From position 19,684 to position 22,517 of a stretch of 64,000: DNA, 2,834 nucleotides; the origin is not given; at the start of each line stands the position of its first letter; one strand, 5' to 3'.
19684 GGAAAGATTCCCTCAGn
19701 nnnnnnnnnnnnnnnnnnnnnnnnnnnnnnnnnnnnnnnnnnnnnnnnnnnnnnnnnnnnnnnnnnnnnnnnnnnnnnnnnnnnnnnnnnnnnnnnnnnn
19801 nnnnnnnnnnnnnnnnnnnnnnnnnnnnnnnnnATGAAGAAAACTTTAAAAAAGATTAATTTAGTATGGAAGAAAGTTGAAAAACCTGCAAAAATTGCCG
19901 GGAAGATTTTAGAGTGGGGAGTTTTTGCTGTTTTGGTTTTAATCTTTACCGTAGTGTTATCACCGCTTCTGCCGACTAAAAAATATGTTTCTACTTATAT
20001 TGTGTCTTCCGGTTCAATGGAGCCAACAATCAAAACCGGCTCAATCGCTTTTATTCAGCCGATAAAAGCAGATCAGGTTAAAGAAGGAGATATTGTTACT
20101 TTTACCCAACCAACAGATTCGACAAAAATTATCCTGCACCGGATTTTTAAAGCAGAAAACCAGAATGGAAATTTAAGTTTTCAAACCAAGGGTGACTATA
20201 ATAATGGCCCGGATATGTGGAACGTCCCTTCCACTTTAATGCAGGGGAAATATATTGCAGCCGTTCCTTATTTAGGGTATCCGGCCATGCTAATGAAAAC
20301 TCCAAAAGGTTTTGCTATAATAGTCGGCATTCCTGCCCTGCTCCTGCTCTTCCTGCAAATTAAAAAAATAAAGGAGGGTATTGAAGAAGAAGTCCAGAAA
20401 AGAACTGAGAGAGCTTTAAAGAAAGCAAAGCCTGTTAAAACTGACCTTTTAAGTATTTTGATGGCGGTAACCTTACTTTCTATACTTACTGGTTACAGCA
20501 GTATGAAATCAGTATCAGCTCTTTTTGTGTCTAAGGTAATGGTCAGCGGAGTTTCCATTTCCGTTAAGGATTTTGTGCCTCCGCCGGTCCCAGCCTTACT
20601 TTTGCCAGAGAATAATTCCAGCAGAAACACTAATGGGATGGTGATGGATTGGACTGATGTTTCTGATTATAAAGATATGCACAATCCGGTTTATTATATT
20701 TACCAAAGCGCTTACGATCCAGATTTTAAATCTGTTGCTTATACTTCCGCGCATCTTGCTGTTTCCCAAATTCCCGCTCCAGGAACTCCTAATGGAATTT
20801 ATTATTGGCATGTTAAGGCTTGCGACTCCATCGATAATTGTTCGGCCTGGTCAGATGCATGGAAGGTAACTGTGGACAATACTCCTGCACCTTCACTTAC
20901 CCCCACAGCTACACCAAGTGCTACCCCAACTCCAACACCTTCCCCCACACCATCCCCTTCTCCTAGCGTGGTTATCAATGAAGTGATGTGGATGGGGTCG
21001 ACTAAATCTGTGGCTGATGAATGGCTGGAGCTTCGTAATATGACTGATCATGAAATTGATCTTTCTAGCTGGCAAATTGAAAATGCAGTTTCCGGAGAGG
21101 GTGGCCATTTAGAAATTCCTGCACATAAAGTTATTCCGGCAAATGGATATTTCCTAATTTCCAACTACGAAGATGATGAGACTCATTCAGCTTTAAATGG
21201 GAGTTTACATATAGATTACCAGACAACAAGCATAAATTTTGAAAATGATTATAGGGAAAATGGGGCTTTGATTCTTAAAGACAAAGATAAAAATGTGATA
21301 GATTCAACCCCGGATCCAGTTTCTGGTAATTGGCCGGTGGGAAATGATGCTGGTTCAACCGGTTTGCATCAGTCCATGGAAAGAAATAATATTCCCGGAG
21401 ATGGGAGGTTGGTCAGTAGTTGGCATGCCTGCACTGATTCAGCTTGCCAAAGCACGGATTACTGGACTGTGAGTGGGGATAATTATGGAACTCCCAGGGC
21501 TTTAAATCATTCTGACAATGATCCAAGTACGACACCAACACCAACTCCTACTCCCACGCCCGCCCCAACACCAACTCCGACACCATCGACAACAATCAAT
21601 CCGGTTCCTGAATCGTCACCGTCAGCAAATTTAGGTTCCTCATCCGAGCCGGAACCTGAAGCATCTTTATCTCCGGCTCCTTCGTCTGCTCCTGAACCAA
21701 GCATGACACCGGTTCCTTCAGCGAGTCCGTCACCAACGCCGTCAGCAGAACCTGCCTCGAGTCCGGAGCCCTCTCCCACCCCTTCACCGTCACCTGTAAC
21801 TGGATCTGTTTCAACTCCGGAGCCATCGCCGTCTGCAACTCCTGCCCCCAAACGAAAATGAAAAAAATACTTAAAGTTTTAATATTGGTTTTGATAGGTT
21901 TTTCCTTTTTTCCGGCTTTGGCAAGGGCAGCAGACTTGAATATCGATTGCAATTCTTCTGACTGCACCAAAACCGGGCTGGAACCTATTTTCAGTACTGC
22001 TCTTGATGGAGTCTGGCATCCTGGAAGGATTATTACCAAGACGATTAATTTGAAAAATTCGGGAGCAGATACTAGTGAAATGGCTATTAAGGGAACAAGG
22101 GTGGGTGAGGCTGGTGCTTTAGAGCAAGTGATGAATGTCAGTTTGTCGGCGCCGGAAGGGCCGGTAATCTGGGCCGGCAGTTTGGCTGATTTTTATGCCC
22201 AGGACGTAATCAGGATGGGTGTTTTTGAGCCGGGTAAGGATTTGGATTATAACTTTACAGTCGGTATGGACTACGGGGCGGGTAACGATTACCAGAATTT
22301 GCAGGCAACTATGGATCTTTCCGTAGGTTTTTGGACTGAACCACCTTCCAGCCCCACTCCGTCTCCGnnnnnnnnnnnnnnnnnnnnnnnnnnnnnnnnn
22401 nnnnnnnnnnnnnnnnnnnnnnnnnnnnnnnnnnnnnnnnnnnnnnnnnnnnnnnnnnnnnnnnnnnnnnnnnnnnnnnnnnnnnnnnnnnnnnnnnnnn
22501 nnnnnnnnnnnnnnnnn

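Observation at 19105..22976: Locus 1 of a duplicated SipW-peptidase / TasA-like fibre module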

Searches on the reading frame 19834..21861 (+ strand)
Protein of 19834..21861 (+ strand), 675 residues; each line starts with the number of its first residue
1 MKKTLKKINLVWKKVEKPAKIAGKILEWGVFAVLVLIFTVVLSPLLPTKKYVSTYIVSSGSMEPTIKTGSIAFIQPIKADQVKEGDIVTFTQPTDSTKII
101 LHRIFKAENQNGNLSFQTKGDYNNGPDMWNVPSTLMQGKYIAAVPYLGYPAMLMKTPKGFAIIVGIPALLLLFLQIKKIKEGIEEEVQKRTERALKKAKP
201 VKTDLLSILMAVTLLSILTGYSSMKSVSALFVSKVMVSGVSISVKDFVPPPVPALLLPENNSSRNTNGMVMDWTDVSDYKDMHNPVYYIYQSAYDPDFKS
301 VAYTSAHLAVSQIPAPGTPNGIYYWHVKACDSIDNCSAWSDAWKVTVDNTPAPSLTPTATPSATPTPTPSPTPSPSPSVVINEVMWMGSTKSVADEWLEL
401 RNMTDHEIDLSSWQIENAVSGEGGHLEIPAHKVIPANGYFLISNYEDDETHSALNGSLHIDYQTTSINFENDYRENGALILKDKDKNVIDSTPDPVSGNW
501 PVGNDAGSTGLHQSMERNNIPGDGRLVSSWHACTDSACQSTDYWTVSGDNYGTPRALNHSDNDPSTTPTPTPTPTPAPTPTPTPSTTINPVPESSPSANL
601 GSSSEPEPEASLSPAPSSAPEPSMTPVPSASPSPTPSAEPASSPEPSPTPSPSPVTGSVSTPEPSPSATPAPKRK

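Call 3: search_protein_families(library=pfam, proteins=[window:19834-21861:+], max_evalue=1)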
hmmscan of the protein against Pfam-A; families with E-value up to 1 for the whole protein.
window:19834-21861:+ (675 aa): 4 families
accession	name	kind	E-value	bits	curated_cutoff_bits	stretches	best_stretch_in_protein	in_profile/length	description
PF00932.25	LTD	-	3.2e-13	50.5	34.3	1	373-491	2-104/109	Lamin Tail Domain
PF10502.14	Peptidase_S26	-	6.9e-07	29.8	22.9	1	33-104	4-77/168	Signal peptidase, peptidase S26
PF00717.28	Peptidase_S24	-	4.6e-05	23.5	23.3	1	48-110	31-87/116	Peptidase S24-like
PF05504.16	Spore_GerAC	-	0.84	10.2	23.6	0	175-207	94-126/167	Spore germination B3/ GerAC like, C-terminal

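Call 4: search_protein_families(library=ncbifam, proteins=[window:19834-21861:+], max_evalue=1)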
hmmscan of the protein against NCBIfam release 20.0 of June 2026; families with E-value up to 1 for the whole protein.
window:19834-21861:+ (675 aa): 7 families
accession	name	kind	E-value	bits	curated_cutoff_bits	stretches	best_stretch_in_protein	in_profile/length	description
TIGR02228.1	sigpep_I_arch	equivalog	3.7e-33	114.6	51.85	1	30-178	11-157/158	signal peptidase I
NF046067.1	SigPepSipWBacil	equivalog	5.6e-30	104.3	190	1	23-194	5-178/189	signal peptidase I SipW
TIGR02227.1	sigpep_I_bact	equivalog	1.9e-09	37.6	47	1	36-105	4-75/162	signal peptidase I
NF033186.1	internalin_K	exception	0.00029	19.4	1100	1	345-383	503-544/604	class 1 internalin InlK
TIGR02754.1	sod_Ni_protease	equivalog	0.00054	20.4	63.25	1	57-112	3-59/90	nickel-type superoxide dismutase maturation protease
NF052345.1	S_layer_anammox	exception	0.00056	17.4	1400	1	336-378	1269-1311/1596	Kustd1514 family S-layer glycoprotein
NF000853.0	PRK00075.2-2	equivalog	0.12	11.5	346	1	154-204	249-300/307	cobalt-precorrin-5B (C(1))-methyltransferase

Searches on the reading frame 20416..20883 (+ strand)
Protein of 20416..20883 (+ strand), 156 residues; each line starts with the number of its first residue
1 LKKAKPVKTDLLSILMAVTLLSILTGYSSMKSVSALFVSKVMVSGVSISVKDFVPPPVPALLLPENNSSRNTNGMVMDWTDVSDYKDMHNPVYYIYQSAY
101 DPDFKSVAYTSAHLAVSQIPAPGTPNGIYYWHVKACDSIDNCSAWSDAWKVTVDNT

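Call 76: find_related_loci(query=A8, collection=metagenome_contigs, flank=4000)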
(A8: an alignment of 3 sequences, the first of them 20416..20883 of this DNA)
Query A8 (156 aa) in metagenome_contigs; peptide patterns used: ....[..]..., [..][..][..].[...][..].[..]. (x = any residue, [..] = any of these).
199 stretches matched a pattern; 7 encode a relative of the query (tblastn E <= 1e-3); 7 distinct loci.
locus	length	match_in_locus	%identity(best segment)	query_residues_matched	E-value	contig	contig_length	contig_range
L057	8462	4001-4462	62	3-156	4e-64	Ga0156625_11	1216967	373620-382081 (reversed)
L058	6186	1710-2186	52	2-156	1e-53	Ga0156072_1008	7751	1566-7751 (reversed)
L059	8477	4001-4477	52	2-156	1e-53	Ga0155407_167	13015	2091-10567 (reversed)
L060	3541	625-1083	51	2-155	9e-50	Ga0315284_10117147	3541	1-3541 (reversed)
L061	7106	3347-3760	50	18-154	1e-46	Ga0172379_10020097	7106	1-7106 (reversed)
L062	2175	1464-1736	71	66-156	3e-42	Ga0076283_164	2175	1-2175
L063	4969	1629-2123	37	5-156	1e-25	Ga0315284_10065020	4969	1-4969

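Call 83: search_protein_families(library=pfam, proteins=[L057:3368-6883:+, L061:2738-5848:+, L058:1155-3140:+, L063:1041-3089:+], max_evalue=0.001)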
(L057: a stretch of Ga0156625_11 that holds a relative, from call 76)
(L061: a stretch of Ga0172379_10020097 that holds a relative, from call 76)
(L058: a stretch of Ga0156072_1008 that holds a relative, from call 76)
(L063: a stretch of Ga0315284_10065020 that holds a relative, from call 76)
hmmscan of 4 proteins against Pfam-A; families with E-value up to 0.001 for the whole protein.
L057:3368-6883:+ (1171 aa): 5 families
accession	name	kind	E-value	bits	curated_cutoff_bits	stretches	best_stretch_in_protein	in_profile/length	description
PF00932.25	LTD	-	1.1e-11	45.5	34.3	1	854-966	4-103/109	Lamin Tail Domain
PF00041.27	fn3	-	1.3e-09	38.6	25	1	741-831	1-72/84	Fibronectin type III domain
PF16656.11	Pur_ac_phosph_N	-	1.4e-08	35.6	30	1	746-840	6-91/93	Purple acid Phosphatase, N-terminal domain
PF10502.14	Peptidase_S26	-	7.2e-07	29.7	22.9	1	47-120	5-80/168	Signal peptidase, peptidase S26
PF25788.1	Ig_Rha78A_N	-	4.4e-05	24.1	27.4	0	751-845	15-101/105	Rha78A-like, N-terminal immunoglobulin domain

L061:2738-5848:+ (1036 aa): 4 families
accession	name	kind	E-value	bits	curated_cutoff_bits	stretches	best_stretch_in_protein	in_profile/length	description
PF00932.25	LTD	-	6.3e-13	49.5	34.3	1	719-787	5-71/109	Lamin Tail Domain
PF00041.27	fn3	-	7.9e-08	32.8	25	1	608-696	5-71/84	Fibronectin type III domain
PF16656.11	Pur_ac_phosph_N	-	1.7e-06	28.9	30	1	609-704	6-89/93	Purple acid Phosphatase, N-terminal domain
PF10502.14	Peptidase_S26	-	2.3e-06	28.1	22.9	1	16-94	3-78/168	Signal peptidase, peptidase S26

L058:1155-3140:+ (661 aa): 3 families
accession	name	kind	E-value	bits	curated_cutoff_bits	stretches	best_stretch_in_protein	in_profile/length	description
PF19077.6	Big_13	-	2.4e-07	31.6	27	0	529-553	69-93/102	Bacterial Ig-like domain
PF10502.14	Peptidase_S26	-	5.8e-06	26.8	22.9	1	25-104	3-79/168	Signal peptidase, peptidase S26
PF25788.1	Ig_Rha78A_N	-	0.00075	20.2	27.4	0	312-336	72-96/105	Rha78A-like, N-terminal immunoglobulin domain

L063:1041-3089:+ (682 aa): 4 families
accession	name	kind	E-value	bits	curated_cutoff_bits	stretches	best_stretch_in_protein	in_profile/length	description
PF19077.6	Big_13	-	1.5e-07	32.2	27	0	311-360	54-102/102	Bacterial Ig-like domain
PF10502.14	Peptidase_S26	-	2.9e-06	27.8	22.9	1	33-106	5-80/168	Signal peptidase, peptidase S26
PF00717.28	Peptidase_S24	-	0.00015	21.9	23.3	1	54-121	38-99/116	Peptidase S24-like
PF25788.1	Ig_Rha78A_N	-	0.00047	20.8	27.4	0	334-354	77-97/105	Rha78A-like, N-terminal immunoglobulin domain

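Call 97: search_protein_families(library=pfam, proteins=[L057:1880-2569:+, L057:16-1932:+, L057:6880-8127:+], max_evalue=0.01)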
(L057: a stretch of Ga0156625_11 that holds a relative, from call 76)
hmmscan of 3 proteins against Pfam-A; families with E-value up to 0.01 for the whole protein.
L057:1880-2569:+ (229 aa): 1 family
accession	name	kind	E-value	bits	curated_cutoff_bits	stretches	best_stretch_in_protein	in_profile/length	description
PF04203.18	Sortase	-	1.5e-24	86.5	26.6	1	92-227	1-124/125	Sortase domain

L057:16-1932:+ (638 aa): 0 families

L057:6880-8127:+ (415 aa): 1 family
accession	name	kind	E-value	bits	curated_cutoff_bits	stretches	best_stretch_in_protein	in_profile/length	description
PF11181.13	YflT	-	0.0037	18.2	26.2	0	224-275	15-69/99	Heat induced stress protein YflT domain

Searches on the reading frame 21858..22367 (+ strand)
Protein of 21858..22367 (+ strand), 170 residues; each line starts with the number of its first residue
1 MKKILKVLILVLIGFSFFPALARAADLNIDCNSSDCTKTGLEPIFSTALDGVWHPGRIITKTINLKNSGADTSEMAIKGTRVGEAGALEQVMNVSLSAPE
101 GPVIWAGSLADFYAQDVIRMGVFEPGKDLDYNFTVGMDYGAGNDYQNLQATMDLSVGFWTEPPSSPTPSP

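Call 25: find_homologous_proteins(query=A4, max_evalue=0.01)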
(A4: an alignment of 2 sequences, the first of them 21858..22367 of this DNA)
Query A4 (2 sequences) (170 aa, profile of the alignment): 5 proteins with E <= 0.01 among 6494 candidates.
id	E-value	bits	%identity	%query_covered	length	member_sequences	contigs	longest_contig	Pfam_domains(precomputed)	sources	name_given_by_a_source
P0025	9.9e-81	288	33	86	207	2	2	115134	-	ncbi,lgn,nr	ncbi:MAG: hypothetical protein M1142_02720 [Patescibacteria group bacterium]|nr:hypothetical protein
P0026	9.4e-43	164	31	95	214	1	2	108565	-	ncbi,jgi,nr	ncbi:hypothetical protein C4559_04165 [Candidatus Microgenomates bacterium]|nr:MAG: hypothetical pro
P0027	1.2e-42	164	49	91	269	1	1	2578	-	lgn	-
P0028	4.3e-41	159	30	96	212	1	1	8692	-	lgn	-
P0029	1.7e-20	92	60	44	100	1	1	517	-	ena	-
